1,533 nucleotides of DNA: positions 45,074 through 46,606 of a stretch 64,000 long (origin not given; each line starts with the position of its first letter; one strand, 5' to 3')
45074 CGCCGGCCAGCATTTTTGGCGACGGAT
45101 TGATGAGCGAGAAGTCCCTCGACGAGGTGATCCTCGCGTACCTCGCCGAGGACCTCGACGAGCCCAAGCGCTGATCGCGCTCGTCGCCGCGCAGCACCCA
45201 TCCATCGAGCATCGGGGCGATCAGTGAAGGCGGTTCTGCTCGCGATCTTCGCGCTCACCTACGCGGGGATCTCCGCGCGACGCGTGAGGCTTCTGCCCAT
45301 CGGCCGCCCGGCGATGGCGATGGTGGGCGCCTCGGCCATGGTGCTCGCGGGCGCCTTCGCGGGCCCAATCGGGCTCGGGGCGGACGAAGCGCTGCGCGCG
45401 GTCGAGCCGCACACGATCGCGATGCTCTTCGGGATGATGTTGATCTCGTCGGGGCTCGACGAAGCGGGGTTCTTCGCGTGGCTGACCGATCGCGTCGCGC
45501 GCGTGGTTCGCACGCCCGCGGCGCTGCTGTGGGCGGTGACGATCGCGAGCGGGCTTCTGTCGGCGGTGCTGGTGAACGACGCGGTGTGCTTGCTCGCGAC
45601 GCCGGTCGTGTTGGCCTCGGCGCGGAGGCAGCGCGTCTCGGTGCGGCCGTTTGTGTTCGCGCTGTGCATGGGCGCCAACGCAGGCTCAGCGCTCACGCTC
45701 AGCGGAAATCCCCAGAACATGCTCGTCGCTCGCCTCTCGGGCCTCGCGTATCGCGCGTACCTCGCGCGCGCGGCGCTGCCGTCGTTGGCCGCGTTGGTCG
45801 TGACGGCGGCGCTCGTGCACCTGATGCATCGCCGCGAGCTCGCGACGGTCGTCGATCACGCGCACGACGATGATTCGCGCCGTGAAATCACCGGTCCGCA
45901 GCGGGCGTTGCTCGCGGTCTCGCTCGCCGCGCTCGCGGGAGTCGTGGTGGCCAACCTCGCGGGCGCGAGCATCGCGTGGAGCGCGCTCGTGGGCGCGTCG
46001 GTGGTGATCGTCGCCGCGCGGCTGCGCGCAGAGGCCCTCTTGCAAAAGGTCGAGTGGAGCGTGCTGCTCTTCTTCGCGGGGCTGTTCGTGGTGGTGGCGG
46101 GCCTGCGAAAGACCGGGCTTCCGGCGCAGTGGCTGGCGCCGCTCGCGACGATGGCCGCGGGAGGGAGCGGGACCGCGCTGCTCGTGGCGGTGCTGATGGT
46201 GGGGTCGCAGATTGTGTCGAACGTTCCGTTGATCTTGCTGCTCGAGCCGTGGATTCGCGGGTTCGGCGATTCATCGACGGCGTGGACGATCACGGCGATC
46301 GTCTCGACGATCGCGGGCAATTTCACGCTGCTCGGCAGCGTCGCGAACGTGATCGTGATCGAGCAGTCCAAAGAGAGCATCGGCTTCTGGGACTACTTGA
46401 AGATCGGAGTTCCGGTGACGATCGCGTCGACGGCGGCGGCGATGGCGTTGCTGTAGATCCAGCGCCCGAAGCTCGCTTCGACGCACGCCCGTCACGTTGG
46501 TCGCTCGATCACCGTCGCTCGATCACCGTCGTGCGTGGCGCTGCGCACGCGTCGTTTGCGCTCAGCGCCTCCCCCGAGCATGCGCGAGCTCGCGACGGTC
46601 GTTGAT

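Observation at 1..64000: Pervasive +/-1 frameshifts in conserved genes point to indel-type assembly errors, not pseudogenes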

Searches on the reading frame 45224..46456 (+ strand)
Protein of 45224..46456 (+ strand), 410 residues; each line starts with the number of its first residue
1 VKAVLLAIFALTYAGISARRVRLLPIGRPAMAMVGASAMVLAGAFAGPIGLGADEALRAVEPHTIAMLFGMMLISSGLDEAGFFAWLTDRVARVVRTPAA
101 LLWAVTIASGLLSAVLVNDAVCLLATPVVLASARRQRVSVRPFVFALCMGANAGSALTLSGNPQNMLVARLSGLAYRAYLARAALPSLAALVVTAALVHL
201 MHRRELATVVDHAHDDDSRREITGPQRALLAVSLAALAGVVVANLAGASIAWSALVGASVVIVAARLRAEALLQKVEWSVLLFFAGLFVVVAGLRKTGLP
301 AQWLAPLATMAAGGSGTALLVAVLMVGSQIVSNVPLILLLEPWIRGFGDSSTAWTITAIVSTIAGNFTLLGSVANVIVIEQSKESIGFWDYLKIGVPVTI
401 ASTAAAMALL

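Call 5: search_protein_families(library=pfam, proteins=[window:45224-46456:+])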
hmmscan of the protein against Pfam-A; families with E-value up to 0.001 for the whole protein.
window:45224-46456:+ (410 aa): 2 families
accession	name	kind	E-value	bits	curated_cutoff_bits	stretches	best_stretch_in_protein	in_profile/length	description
PF03600.22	CitMHS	-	4.8e-60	203.9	31.9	1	25-364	8-336/336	Citrate transporter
PF02040.21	ArsB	-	1.1e-12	48.5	22.2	1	68-402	58-411/423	Arsenical pump membrane protein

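Call 18: find_homologous_proteins(query=window:45224-46456:+, max_evalue=1e-80)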
Query window:45224-46456:+ (410 aa): 336 proteins with E <= 1e-80 among 8000 candidates; the best 120 are listed.
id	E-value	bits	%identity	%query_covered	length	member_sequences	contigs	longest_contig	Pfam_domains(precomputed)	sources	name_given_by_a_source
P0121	8.9e-244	827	100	100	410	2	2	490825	PF03600.23,PF02040.21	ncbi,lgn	ncbi:MAG: SLC13 family permease [Polyangiales bacterium]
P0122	2.5e-231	786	95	100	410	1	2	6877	PF03600.23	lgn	-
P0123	6.5e-231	784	95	100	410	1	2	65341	PF03600.23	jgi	jgi:Na+/H+ antiporter NhaD/arsenite permease-like protein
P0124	1.7e-229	779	94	100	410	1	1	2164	PF03600.23,PF02040.21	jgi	jgi:Na+/H+ antiporter NhaD/arsenite permease-like protein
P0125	2.6e-228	776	93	100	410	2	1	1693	PF03600.23,PF02040.21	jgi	jgi:Na+/H+ antiporter NhaD/arsenite permease-like protein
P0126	6.5e-212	722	87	100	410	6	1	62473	PF03600.23,PF02040.21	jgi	jgi:Na+/H+ antiporter NhaD/arsenite permease-like protein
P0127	5.3e-202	689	83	100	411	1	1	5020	PF03600.23,PF02040.21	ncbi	-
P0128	2.1e-185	634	77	100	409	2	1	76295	PF03600.23,PF02040.21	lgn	-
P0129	4.0e-181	620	73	100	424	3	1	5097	PF03600.23,PF02040.21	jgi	jgi:Na+/H+ antiporter NhaD/arsenite permease-like protein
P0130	1.2e-179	615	82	92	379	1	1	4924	PF03600.23,PF02040.21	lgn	-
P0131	4.0e-178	610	80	92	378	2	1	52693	PF03600.23,PF02040.21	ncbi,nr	ncbi:MAG: arsenic transporter [Myxococcales bacterium]|nr:arsenic transporter [Myxococcales bacteriu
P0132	4.4e-174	597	73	97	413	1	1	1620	PF03600.23,PF02040.21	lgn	-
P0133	8.0e-171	586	74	97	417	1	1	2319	PF03600.23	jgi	jgi:Na+/H+ antiporter NhaD/arsenite permease-like protein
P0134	1.7e-161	556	74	93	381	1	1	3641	PF03600.23,PF02040.21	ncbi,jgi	jgi:Na+/H+ antiporter NhaD/arsenite permease-like protein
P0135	5.1e-156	538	68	100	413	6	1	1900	PF03600.23,PF02040.21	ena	-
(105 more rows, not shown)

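Call 19: find_encoding_contigs(protein=P0121, flank=10000, max_places=6)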
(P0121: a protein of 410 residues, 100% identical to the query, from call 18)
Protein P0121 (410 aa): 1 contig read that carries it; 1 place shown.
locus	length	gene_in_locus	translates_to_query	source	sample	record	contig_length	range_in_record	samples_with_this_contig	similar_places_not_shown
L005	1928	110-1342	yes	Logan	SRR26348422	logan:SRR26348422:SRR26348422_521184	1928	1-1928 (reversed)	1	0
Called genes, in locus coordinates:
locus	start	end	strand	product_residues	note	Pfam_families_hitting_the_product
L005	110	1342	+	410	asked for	PF03600:CitMHS, PF02040:ArsB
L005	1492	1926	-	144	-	?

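Call 23: find_encoding_contigs(protein=P0123, flank=10000, max_places=2)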
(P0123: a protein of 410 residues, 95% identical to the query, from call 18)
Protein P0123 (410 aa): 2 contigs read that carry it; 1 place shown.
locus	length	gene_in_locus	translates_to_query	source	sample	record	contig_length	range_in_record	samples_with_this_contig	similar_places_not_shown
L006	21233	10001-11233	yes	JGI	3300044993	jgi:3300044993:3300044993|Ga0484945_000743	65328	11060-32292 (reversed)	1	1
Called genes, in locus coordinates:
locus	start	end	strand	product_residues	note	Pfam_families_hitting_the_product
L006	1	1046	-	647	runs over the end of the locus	-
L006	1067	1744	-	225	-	PF04012:PspA_IM30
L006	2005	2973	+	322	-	PF01073:3Beta_HSD, PF01370:Epimerase, PF02719:Polysacc_synt_2, PF04321:RmlD_sub_bind, PF05368:NmrA, PF07993:NAD_binding_4, PF13460:NAD_binding_10, PF16363:GDP_Man_Dehyd, +1 more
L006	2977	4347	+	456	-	-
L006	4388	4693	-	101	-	-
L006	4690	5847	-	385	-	PF00144:Beta-lactamase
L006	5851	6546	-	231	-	-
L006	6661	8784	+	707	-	PF02554:CstA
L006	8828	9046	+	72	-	-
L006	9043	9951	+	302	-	-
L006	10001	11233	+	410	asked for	PF03600:CitMHS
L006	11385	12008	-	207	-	PF04386:SspB (weak)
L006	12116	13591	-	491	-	-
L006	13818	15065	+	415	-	PF00389:2-Hacid_dh, PF02826:2-Hacid_dh_C, PF22629:ACT_AHAS_ss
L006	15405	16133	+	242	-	PF00561:Abhydrolase_1, PF03096:Ndr, PF12146:Hydrolase_4, PF12697:Abhydrolase_6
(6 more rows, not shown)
